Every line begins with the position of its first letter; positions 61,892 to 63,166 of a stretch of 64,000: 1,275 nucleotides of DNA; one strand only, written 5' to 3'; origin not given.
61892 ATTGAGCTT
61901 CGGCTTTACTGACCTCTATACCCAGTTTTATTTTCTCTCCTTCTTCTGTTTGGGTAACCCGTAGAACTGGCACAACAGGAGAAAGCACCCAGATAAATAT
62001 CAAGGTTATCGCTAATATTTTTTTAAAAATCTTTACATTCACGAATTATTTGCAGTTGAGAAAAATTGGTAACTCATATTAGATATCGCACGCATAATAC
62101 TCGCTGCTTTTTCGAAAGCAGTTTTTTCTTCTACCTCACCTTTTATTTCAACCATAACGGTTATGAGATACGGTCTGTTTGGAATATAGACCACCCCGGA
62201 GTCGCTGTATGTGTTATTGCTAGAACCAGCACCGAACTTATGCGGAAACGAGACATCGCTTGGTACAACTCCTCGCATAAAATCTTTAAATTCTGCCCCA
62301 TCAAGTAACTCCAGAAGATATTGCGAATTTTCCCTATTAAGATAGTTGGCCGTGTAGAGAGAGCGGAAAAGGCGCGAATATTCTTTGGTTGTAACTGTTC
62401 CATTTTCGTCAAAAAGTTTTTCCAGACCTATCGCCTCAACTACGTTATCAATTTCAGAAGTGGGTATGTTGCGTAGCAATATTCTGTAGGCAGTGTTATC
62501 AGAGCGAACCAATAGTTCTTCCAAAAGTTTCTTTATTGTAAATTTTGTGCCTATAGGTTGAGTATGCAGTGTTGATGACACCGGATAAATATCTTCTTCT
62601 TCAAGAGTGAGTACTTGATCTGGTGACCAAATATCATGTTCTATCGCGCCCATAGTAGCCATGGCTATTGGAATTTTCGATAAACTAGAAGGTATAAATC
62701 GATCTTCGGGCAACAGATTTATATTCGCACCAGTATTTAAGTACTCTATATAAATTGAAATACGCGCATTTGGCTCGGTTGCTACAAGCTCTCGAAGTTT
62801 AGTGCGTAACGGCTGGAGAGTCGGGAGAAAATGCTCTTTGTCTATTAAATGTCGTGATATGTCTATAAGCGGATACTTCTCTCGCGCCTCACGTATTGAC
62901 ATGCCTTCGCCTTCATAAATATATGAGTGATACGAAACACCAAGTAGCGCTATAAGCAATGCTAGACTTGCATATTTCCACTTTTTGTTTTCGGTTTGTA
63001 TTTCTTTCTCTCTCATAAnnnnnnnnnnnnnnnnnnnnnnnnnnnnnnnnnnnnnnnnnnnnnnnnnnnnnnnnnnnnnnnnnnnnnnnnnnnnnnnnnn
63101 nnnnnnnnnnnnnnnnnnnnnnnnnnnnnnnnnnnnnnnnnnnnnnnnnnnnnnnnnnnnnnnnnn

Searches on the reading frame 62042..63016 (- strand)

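Call 41: search_protein_families(library=pfam, proteins=[window:62042-63016:-], max_evalue=0.001)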
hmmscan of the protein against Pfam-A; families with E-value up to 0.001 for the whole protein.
window:62042-63016:- (325 aa): 2 families
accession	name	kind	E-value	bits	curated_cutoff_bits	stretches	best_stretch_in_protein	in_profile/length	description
PF13354.11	Beta-lactamase2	-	1.2e-34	120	22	1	87-289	1-214/214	Beta-lactamase enzyme family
PF00905.27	Transpeptidase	-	0.00061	19.5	22.1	0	97-200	30-130/299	Penicillin binding protein transpeptidase domain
